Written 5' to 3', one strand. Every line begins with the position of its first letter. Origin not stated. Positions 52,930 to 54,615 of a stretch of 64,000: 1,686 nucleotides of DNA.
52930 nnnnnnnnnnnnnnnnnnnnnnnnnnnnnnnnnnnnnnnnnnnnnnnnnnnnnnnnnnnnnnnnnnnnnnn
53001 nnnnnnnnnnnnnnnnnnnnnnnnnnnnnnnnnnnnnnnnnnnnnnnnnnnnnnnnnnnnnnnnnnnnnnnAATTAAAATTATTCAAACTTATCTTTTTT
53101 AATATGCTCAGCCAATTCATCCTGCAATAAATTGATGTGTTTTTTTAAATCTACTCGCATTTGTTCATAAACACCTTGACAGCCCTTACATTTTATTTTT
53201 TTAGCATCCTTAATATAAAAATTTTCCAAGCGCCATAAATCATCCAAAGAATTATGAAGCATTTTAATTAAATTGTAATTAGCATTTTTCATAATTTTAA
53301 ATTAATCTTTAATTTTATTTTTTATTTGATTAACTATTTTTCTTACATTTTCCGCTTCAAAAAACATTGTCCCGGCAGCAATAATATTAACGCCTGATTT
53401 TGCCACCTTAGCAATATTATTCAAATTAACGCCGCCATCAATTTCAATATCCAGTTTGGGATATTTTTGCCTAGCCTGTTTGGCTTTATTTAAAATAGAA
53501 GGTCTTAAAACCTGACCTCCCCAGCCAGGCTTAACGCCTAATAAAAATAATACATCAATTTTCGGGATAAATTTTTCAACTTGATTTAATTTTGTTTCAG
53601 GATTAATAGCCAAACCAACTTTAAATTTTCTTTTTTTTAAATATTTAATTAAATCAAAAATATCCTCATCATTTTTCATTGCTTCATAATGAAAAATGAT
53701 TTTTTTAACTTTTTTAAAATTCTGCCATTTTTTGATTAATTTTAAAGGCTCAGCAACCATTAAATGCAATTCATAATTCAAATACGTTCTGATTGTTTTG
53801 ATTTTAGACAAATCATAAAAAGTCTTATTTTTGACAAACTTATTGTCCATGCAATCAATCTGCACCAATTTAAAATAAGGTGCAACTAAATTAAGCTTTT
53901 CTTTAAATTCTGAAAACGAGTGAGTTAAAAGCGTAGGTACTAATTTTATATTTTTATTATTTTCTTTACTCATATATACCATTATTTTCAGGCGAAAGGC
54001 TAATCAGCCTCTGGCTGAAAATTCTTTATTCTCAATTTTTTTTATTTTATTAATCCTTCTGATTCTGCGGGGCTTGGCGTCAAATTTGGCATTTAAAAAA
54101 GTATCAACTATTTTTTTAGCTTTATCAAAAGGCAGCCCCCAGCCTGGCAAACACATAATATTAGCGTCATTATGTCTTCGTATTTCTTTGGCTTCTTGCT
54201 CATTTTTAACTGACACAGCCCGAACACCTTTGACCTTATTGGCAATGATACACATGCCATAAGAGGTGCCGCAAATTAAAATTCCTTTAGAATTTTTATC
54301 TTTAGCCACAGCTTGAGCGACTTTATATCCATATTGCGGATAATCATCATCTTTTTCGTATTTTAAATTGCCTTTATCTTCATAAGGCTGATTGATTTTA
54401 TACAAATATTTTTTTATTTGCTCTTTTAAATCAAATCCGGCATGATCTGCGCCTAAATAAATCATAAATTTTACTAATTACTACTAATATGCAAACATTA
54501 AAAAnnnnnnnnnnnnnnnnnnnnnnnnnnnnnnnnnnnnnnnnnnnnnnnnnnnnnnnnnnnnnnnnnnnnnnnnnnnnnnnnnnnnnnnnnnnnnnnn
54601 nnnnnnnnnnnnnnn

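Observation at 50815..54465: Rubredoxin-fused FTR-like redox protein embedded in a pentose-phosphate cluster with split transketolase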

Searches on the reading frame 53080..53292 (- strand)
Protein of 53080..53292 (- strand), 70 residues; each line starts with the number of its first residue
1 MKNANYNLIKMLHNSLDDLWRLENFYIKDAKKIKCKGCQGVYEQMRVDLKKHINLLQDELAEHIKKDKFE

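Call 3: search_protein_families(library=pfam, proteins=[window:53080-53292:-], max_evalue=0.01)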
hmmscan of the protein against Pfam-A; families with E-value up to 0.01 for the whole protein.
window:53080-53292:- (70 aa): 0 families

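Call 55: search_protein_families(library=ncbifam, proteins=[window:53080-53292:-], max_evalue=0.01)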
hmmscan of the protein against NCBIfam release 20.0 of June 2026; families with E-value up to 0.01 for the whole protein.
window:53080-53292:- (70 aa): 0 families

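Call 67: search_protein_families(library=pfam, proteins=[window:53080-53292:-], max_evalue=10)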
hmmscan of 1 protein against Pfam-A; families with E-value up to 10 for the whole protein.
window:53080-53292:- (70 aa): 3 families
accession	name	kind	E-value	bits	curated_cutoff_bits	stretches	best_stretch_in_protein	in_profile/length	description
PF21276.3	ZNF512_C2HC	-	0.031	14.4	27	1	20-54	4-35/38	Zinc finger protein 512, C2HC zinc finger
PF06148.17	COG2_N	-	0.047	14.2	24.3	1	43-67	29-53/75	COG2 N-terminal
PF17606.7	DUF5502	-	0.048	14.8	27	1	19-60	11-49/87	Family of unknown function (DUF5502)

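Call 68: search_solved_structures(query=window:53080-53292:-, max_evalue=10)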
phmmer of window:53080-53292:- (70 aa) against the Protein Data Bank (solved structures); distinct sequences matched with E-value up to 10: 8.
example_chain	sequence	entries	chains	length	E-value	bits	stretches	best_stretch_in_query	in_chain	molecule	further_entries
8r5o_A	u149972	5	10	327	0.054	17.2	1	5-33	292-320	DNA-directed RNA polymerase subunit alpha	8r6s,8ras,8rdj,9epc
8qma_C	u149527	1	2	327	0.054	17.2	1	5-33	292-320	DNA-directed RNA polymerase subunit alpha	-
8w9z_A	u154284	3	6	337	0.21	15.3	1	5-33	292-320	DNA-directed RNA polymerase subunit alpha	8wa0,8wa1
2dmi_A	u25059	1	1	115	0.24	15.2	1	27-54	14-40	Teashirt homolog 3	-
3v4p_A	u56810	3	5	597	0.28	15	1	23-54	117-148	Integrin alpha-4 | Integrin alpha4 subunit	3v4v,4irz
2ctd_A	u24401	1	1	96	0.42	14.4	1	14-60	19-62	Zinc finger protein 512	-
9p95_A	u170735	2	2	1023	0.47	14.2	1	23-54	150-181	Integrin alpha-4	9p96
8xzv_A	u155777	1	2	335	1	13.2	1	5-33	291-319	DNA-directed RNA polymerase subunit alpha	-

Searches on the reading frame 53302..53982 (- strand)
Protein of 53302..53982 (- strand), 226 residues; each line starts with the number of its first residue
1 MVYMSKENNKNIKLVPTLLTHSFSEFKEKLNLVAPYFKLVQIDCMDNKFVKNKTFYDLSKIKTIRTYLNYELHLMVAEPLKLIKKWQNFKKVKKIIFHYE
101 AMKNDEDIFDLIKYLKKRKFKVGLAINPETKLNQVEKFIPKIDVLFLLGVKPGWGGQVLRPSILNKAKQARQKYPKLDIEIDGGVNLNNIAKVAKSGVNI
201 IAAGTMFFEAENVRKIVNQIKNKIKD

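Call 3: search_protein_families(library=pfam, proteins=[window:53302-53982:-], max_evalue=0.01)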
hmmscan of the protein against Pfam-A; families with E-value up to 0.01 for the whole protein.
window:53302-53982:- (226 aa): 2 families
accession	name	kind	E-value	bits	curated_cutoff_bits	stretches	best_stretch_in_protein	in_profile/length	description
PF00834.25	Ribul_P_3_epim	-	1.4e-39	136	21.1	1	14-208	2-198/198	Ribulose-phosphate 3 epimerase family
PF01729.25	QRPTase_C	-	6.3e-05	23.2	23.1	1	167-210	118-161/169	Quinolinate phosphoribosyl transferase, C-terminal domain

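Call 55: search_protein_families(library=ncbifam, proteins=[window:53302-53982:-], max_evalue=0.01)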
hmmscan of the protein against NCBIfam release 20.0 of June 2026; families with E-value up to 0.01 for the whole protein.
window:53302-53982:- (226 aa): 15 families
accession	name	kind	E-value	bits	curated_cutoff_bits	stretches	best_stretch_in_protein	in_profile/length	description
NF004076.0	PRK05581.1-4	subfamily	3.8e-50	170.2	165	1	10-225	3-220/221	ribulose-phosphate 3-epimerase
TIGR01163.1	rpe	equivalog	8.6e-40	136.3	212.6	1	14-221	2-211/211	ribulose-phosphate 3-epimerase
NF007266.0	PRK09722.1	equivalog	2.1e-31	109.2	271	1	11-224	2-219/230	D-allulose 6-phosphate 3-epimerase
NF005944.0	PRK08005.1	equivalog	2.5e-17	62.8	376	1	38-219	28-206/210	ribulose-phosphate 3 epimerase family protein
NF005986.0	PRK08091.1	equivalog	3.9e-15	56.4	264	1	12-224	13-227/229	ribulose-phosphate 3-epimerase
TIGR03128.2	RuMP_HxlA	equivalog_domain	0.00013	21.7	200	1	157-224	138-205/205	3-hexulose-6-phosphate synthase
NF009833.0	PRK13307.1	equivalog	0.00019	20.4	274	1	167-225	322-380/392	bifunctional 5,6,7,8-tetrahydromethanopterin hydro-lyase/3-hexulose-6-phosphate synthase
TIGR00078.1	nadC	equivalog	0.00052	19.3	198.4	1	165-209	215-259/269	carboxylating nicotinate-nucleotide diphosphorylase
NF005119.0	PRK06552.1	subfamily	0.00075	19.1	238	1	168-210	147-189/213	bifunctional 2-keto-4-hydroxyglutarate aldolase/2-keto-3-deoxy-6-phosphogluconate aldolase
NF010658.0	PRK14057.1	equivalog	0.0008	19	530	1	38-211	47-228/254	epimerase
TIGR00693.1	thiE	equivalog_domain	0.0017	17.6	145.1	1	158-219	138-196/197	thiamine phosphate synthase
NF041755.1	RuMP_HxlAB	equivalog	0.0024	16.9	500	1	105-224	92-210/391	bifunctional 3-hexulose-6-phosphate synthase/6-phospho-3-hexuloisomerase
NF005442.0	PRK07028.1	equivalog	0.0037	15.9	593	1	156-225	143-211/430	bifunctional hexulose-6-phosphate synthase/ribonuclease regulator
TIGR04317.1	W_rSAM_matur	equivalog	0.0062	15.7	380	0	65-138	23-98/349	tungsten cofactor oxidoreductase radical SAM maturase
NF003198.0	PRK04169.1-2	subfamily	0.0073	15.4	247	1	176-225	197-247/249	geranylgeranylglyceryl/heptaprenylglyceryl phosphate synthase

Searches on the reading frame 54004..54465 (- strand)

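Call 3: search_protein_families(library=pfam, proteins=[window:54004-54465:-], max_evalue=0.01)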
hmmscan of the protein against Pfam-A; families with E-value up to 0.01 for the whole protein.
window:54004-54465:- (153 aa): 1 family
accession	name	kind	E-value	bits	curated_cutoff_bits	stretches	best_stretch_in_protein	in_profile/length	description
PF02502.23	LacAB_rpiB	-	3.4e-45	153.8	24.7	1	2-141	1-138/138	Ribose/Galactose Isomerase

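Call 55: search_protein_families(library=ncbifam, proteins=[window:54004-54465:-], max_evalue=0.01)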
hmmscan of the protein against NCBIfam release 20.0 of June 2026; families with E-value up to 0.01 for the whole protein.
window:54004-54465:- (153 aa): 11 families
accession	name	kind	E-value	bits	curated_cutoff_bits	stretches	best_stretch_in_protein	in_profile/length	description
NF004051.0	PRK05571.1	subfamily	1.5e-47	161.1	135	1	2-146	4-147/149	ribose-5-phosphate isomerase B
TIGR00689.1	rpiB_lacA_lacB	subfamily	3.5e-46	156.7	88.3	1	2-146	1-144/145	RpiB/LacA/LacB family sugar-phosphate isomerase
TIGR02133.1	RPI_actino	equivalog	1.5e-39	135.2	168.2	1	2-145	3-146/148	ribose-5-phosphate isomerase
TIGR01120.1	rpiB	equivalog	5.1e-37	127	138.65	1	2-145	2-143/143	ribose 5-phosphate isomerase B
NF051858.1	EryPhIsonDerIRhiz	equivalog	1.4e-24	86.8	240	1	2-147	3-149/150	D-erythrulose-4-phosphate isomerase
NF006381.0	PRK08622.1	equivalog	1.4e-23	83.6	234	1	2-148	3-148/171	galactose-6-phosphate isomerase subunit LacB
NF006380.0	PRK08621.1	equivalog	3e-22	79.5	164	1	2-136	3-134/142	galactose-6-phosphate isomerase subunit LacA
TIGR01119.1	lacB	equivalog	3.1e-17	62.8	312.55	1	2-147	3-147/171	galactose-6-phosphate isomerase subunit LacB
NF009257.0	PRK12613.1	equivalog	1.1e-16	61.3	243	1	2-136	3-133/141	galactose-6-phosphate isomerase subunit LacA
TIGR01118.1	lacA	equivalog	1.4e-16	60.9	181.1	1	2-136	3-134/141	galactose-6-phosphate isomerase subunit LacA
NF009258.0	PRK12615.1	equivalog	1.7e-13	50.8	325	1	2-148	3-148/171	galactose-6-phosphate isomerase subunit LacB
